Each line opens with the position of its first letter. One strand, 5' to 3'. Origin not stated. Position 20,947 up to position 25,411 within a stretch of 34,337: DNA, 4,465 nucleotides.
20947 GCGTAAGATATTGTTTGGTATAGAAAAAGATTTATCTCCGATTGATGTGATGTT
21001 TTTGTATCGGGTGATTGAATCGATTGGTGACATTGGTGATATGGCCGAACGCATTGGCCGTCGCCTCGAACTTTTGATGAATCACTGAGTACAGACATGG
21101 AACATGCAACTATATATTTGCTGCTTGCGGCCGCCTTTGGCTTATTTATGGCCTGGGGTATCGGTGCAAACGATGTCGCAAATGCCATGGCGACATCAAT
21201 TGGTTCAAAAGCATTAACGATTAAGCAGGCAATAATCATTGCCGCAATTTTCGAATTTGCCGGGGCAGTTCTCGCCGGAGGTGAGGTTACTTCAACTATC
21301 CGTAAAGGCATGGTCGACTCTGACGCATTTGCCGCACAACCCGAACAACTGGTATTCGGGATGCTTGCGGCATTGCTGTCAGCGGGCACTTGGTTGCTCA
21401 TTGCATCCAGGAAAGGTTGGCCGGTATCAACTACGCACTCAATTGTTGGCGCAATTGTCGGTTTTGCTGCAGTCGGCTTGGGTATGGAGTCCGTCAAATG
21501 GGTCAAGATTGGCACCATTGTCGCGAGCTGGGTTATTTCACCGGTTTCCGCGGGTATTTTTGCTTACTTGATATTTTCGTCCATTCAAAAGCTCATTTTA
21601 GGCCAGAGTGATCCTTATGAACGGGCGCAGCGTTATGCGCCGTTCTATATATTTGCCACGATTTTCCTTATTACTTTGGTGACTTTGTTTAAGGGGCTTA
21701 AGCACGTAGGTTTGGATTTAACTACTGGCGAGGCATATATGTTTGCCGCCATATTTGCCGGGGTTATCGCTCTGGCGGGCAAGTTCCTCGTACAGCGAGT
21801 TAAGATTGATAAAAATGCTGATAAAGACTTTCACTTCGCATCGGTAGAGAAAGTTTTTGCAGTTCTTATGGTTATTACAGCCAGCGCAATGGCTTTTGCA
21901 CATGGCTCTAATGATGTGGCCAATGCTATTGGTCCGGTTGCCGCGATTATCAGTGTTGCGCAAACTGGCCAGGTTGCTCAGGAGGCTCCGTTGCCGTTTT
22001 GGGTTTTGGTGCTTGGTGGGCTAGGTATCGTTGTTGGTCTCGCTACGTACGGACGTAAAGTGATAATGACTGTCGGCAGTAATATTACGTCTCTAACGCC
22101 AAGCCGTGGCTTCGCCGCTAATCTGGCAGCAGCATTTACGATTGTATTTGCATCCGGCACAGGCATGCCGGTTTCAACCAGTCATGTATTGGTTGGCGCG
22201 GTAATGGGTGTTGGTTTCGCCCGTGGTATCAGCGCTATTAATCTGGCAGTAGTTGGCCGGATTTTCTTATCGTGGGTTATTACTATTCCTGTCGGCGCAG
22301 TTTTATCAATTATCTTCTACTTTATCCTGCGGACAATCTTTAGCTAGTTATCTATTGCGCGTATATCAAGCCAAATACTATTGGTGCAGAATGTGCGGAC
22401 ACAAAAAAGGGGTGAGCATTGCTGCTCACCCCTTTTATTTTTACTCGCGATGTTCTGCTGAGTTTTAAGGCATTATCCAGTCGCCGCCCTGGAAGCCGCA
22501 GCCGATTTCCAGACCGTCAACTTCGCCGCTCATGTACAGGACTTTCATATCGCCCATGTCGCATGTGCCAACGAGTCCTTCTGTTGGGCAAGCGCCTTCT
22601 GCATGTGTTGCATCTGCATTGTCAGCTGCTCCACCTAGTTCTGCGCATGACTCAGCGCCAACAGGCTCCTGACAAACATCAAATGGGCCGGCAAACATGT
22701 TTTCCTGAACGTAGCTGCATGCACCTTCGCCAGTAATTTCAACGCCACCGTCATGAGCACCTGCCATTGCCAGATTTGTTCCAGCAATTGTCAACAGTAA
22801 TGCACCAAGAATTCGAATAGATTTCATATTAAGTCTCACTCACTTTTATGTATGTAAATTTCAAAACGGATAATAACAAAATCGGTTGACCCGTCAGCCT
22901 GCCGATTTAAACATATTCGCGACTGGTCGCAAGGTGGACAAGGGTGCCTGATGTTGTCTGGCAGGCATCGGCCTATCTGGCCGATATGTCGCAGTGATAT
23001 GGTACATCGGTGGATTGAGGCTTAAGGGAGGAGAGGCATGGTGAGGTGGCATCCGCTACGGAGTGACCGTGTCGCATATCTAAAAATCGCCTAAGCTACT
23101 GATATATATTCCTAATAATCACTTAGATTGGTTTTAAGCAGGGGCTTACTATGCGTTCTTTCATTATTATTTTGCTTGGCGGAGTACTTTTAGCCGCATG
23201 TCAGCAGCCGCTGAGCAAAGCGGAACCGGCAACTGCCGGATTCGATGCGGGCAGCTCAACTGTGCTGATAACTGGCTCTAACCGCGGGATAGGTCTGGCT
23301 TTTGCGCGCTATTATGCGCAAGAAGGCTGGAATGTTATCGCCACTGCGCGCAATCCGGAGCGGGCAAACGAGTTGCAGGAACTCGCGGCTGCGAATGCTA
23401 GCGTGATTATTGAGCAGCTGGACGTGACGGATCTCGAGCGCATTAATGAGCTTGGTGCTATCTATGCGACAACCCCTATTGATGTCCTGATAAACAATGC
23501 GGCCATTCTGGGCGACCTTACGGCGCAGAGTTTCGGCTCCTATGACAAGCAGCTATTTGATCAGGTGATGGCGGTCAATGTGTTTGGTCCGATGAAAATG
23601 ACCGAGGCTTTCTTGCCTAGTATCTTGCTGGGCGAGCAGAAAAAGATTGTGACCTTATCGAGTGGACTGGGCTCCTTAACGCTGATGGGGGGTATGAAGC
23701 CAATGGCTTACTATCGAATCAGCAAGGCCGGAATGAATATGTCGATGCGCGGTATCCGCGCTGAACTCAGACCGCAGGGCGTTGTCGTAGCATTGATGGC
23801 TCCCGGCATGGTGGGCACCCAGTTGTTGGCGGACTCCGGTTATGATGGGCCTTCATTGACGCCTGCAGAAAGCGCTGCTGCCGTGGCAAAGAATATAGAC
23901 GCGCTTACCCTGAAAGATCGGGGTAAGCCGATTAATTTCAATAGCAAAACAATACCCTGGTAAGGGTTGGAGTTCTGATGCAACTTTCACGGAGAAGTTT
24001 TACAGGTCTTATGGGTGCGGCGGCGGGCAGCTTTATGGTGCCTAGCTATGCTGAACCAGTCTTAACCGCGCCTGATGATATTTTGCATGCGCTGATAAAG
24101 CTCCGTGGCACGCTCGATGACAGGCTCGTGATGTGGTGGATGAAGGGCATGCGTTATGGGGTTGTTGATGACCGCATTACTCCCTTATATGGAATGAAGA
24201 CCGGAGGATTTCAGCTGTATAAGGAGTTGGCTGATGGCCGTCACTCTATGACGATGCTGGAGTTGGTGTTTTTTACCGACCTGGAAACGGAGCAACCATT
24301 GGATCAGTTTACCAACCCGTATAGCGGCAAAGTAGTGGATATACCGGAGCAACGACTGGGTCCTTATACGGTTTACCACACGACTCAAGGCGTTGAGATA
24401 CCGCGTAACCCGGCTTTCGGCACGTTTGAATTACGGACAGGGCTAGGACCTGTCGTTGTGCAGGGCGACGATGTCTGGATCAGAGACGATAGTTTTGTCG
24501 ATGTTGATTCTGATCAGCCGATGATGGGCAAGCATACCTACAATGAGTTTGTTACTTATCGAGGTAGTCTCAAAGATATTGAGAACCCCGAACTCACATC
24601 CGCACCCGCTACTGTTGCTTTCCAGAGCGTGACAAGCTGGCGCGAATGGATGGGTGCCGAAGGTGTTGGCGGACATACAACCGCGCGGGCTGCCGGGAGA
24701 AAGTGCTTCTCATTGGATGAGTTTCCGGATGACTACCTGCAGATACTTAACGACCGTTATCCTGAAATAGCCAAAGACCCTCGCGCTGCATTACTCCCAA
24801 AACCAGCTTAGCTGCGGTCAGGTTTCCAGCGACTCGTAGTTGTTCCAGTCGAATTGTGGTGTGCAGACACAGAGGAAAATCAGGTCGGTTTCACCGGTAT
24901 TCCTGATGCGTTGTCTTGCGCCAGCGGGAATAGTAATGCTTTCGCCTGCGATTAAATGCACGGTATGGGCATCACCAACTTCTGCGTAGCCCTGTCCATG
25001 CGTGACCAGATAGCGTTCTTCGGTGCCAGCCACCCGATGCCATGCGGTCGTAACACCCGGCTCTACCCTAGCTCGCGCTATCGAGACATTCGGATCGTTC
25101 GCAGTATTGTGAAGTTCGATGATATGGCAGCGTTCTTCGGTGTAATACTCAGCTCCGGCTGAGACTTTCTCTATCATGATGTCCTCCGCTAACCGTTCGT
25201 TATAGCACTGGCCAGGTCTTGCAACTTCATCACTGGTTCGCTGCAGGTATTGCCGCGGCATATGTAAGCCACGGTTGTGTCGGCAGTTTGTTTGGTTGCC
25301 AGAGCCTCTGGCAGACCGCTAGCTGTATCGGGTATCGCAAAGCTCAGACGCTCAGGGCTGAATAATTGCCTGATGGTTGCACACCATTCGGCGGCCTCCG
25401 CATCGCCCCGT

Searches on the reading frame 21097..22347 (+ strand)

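Call 59: search_protein_families(library=pfam, proteins=[window:21097-22347:+], max_evalue=0.001)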
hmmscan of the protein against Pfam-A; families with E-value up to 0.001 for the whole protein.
window:21097-22347:+ (416 aa): 1 family
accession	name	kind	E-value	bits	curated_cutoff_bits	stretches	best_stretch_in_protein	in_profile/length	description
PF01384.25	PHO4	-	1.2e-121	406.5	33.7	1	22-404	1-350/350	Phosphate transporter family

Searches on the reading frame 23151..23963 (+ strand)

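Call 59: search_protein_families(library=pfam, proteins=[window:23151-23963:+], max_evalue=0.001)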
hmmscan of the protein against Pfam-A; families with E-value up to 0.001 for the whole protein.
window:23151-23963:+ (270 aa): 4 families
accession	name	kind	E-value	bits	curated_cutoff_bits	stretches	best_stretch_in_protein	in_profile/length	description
PF00106.31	adh_short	-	8.3e-39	133.5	26.6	1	37-228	2-189/195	short chain dehydrogenase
PF13561.12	adh_short_C2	-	6.7e-30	104.8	27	1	44-244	5-199/236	Enoyl-(Acyl carrier protein) reductase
PF08659.16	KR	-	8.5e-10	39.3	22.6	1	37-178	2-143/180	KR domain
PF01370.27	Epimerase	-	3.9e-06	26.9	20.9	1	38-125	1-79/240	NAD dependent epimerase/dehydratase family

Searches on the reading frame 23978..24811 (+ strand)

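Call 59: search_protein_families(library=pfam, proteins=[window:23978-24811:+], max_evalue=0.001)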
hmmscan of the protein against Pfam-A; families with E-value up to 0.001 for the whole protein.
window:23978-24811:+ (277 aa): 1 family
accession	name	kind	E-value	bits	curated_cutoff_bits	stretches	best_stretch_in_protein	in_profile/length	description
PF08894.16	DUF1838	-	6.4e-11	42.9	25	1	189-270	133-215/232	Protein of unknown function (DUF1838)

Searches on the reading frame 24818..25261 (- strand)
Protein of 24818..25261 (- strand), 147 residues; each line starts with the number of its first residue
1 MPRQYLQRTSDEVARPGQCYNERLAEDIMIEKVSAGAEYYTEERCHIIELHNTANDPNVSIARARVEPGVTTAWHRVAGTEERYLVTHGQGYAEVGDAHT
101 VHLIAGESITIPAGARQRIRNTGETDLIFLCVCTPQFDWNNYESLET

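Call 59: search_protein_families(library=pfam, proteins=[window:24818-25261:-], max_evalue=0.001)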
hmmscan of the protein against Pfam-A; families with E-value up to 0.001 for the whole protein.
window:24818-25261:- (147 aa): 1 family
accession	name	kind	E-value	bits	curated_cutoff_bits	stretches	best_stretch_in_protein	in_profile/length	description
PF07883.17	Cupin_2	-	2.2e-10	40.5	27.2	1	64-133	3-70/70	Cupin domain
